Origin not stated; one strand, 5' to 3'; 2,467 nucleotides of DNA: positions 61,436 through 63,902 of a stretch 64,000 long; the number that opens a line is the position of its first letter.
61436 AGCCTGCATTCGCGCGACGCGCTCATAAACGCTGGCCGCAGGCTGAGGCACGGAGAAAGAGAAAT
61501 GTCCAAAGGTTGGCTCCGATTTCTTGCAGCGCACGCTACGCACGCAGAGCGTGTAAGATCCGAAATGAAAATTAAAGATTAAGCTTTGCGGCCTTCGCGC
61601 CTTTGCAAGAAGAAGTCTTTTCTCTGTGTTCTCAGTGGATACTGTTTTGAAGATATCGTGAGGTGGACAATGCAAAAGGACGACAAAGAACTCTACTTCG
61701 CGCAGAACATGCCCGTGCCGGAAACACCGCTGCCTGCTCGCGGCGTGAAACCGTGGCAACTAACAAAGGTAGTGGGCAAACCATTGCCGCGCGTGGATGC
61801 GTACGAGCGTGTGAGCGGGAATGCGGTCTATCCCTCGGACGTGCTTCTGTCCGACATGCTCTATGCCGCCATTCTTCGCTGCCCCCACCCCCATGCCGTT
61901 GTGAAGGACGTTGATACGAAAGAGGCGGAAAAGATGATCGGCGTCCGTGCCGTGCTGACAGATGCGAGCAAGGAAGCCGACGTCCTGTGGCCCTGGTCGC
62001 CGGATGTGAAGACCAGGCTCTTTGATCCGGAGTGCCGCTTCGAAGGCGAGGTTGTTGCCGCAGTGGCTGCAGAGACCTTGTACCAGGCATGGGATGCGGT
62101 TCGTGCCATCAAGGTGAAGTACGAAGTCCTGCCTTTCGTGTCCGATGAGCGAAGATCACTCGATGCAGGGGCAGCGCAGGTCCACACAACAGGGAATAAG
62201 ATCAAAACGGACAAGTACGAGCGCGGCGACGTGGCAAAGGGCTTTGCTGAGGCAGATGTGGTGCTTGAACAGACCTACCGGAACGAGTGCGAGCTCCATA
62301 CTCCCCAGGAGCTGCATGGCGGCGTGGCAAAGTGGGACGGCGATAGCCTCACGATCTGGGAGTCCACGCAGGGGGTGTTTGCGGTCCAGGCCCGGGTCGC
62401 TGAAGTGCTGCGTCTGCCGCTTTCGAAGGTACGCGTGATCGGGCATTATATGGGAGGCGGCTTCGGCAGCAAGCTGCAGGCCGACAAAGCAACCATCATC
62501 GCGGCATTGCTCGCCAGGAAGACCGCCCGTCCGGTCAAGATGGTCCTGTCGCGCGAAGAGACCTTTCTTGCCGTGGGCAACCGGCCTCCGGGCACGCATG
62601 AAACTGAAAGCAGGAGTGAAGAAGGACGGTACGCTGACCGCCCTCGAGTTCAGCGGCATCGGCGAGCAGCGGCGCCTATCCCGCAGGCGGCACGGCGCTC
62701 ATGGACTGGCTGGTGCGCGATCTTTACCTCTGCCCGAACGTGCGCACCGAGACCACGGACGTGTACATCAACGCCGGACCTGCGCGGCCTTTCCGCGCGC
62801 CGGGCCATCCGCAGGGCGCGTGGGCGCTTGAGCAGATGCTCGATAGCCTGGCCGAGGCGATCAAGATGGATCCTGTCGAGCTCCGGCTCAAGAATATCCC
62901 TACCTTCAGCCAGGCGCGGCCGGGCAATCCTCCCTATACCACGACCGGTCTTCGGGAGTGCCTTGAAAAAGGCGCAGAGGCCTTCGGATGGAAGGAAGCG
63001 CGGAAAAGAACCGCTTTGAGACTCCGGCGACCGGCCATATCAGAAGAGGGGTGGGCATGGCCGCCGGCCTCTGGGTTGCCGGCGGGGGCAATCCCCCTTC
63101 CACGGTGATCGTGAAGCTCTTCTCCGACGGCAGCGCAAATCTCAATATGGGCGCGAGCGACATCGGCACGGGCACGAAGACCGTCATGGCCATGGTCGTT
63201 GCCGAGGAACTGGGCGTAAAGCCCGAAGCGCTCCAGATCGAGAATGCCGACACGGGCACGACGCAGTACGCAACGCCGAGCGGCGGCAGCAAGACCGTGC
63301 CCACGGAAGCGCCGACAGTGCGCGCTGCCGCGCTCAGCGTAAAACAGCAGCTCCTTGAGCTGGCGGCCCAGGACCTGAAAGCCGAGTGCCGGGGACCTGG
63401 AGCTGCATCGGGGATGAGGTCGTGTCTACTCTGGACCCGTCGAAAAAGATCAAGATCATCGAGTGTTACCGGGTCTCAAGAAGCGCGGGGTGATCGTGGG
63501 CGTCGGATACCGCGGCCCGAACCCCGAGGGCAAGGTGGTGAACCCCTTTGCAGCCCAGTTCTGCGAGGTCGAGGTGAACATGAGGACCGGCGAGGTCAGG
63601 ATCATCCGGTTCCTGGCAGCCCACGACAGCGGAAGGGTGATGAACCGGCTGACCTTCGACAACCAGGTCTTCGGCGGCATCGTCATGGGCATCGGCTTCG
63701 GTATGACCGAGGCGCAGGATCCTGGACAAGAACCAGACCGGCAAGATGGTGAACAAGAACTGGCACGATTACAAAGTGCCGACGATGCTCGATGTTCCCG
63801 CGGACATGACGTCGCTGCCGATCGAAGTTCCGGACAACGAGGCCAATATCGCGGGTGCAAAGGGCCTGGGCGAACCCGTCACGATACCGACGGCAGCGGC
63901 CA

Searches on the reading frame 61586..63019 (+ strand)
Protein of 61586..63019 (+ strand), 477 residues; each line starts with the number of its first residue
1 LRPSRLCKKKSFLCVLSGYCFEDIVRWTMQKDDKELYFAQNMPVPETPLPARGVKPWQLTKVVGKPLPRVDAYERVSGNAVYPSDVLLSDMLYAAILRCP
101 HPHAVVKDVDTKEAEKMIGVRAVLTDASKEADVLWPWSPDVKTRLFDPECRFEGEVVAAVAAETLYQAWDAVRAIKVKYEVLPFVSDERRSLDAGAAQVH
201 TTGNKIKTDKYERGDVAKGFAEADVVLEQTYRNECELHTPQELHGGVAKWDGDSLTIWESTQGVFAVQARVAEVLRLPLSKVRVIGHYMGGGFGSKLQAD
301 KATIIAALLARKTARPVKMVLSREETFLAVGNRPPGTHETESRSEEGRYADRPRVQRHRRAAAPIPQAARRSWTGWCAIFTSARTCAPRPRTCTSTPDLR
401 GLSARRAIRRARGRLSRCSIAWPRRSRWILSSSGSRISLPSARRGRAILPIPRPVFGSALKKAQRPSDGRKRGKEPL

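Call 46: search_protein_families(library=ncbifam, proteins=[window:61586-63019:+], max_evalue=0.00001)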
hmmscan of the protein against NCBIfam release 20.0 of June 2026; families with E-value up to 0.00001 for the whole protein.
window:61586-63019:+ (477 aa): 13 families
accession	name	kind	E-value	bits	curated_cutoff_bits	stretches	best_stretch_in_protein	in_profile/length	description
TIGR03194.1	4hydrxCoA_A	equivalog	6e-60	203.5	994.55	1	67-334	1-272/746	4-hydroxybenzoyl-CoA reductase subunit alpha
NF007426.0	PRK09970.1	equivalog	1.4e-52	178.8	916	1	61-333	4-287/761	xanthine dehydrogenase molybdenum-binding subunit XdhA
NF043082.1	XdhA_XDHase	equivalog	6.9e-51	173.3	780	1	63-338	1-289/758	xanthine dehydrogenase subunit XdhA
NF041018.1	glyceraldDH_alpha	equivalog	8e-49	166.7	790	1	62-332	2-283/741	glyceraldehyde dehydrogenase subunit alpha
TIGR03311.1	Se_dep_XDH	equivalog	4.2e-47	160.7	830.45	1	62-330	161-430/848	selenium-dependent xanthine dehydrogenase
NF041671.1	peri_hyde_PaoC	equivalog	4e-44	151.1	1180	1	57-333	12-285/735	aldehyde oxidoreductase molybdenum-binding subunit PaoC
TIGR03196.1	pucD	equivalog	5e-44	150.8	783.65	1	63-335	3-272/763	xanthine dehydrogenase subunit D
TIGR03313.1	Se_sel_red_Mo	hypoth_equivalog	9.5e-37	126.1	1101.9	2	213-333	361-480/951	molybdopterin-dependent oxidoreductase Mo/Fe-S-binding subunit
NF040766.1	CODH_aero_grp5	exception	1.5e-34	119.3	950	1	60-330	2-285/785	aerobic carbon-monoxide dehydrogenase large subunit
TIGR02416.1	CO_dehy_Mo_lg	equivalog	2.8e-32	111.8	991.15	1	76-327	6-277/770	aerobic carbon-monoxide dehydrogenase large subunit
TIGR02965.1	xanthine_xdhB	equivalog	6.4e-29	100.7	849.5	1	68-334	6-269/758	xanthine dehydrogenase molybdopterin binding subunit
NF045668.1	pterin_aldehy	equivalog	1.1e-25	89.9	1100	1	60-339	172-465/905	molybdopterin-dependent aldehyde oxidoreductase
TIGR02969.1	mam_aldehyde_ox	subfamily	3e-18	64.7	1912.3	1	56-335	568-842/1330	aldehyde oxidase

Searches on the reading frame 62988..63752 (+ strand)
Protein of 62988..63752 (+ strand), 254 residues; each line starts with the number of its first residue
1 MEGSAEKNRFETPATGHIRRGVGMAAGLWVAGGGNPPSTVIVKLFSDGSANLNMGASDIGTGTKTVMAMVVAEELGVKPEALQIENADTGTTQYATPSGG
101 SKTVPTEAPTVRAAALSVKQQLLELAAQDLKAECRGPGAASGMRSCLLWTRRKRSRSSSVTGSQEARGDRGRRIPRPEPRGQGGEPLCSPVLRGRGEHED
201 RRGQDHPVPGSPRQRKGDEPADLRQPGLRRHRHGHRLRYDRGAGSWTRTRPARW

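Call 46: search_protein_families(library=ncbifam, proteins=[window:62988-63752:+], max_evalue=0.00001)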
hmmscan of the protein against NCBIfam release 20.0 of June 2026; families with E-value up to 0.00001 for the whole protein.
window:62988-63752:+ (254 aa): 12 families
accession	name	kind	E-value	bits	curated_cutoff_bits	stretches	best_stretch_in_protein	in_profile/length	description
NF043082.1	XdhA_XDHase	equivalog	1.4e-16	59.8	780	1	10-132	430-555/758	xanthine dehydrogenase subunit XdhA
TIGR03194.1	4hydrxCoA_A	equivalog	2.2e-16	59.5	994.55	1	18-133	418-540/746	4-hydroxybenzoyl-CoA reductase subunit alpha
NF007426.0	PRK09970.1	equivalog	1.9e-14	52.7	916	1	14-131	436-557/761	xanthine dehydrogenase molybdenum-binding subunit XdhA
NF040766.1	CODH_aero_grp5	exception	2.2e-12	46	950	1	13-134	446-565/785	aerobic carbon-monoxide dehydrogenase large subunit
NF041018.1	glyceraldDH_alpha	equivalog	2.1e-11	42.9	790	1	19-135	441-556/741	glyceraldehyde dehydrogenase subunit alpha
TIGR02965.1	xanthine_xdhB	equivalog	3e-10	38.9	849.5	1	40-132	450-542/758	xanthine dehydrogenase molybdopterin binding subunit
TIGR02416.1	CO_dehy_Mo_lg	equivalog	6.3e-10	37.9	991.15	1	42-132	480-570/770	aerobic carbon-monoxide dehydrogenase large subunit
NF041671.1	peri_hyde_PaoC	equivalog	3.9e-08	32.2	1180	1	17-125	431-536/735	aldehyde oxidoreductase molybdenum-binding subunit PaoC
NF045668.1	pterin_aldehy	equivalog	4.1e-07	28.5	1100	1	7-114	599-710/905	molybdopterin-dependent aldehyde oxidoreductase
TIGR03313.1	Se_sel_red_Mo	hypoth_equivalog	3.2e-06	25.1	1101.9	1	39-130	662-753/951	molybdopterin-dependent oxidoreductase Mo/Fe-S-binding subunit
TIGR03311.1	Se_dep_XDH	equivalog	6.9e-06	24.4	830.45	1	41-133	597-689/848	selenium-dependent xanthine dehydrogenase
TIGR03196.1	pucD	equivalog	8.6e-06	24.4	783.65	0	13-128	429-548/763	xanthine dehydrogenase subunit D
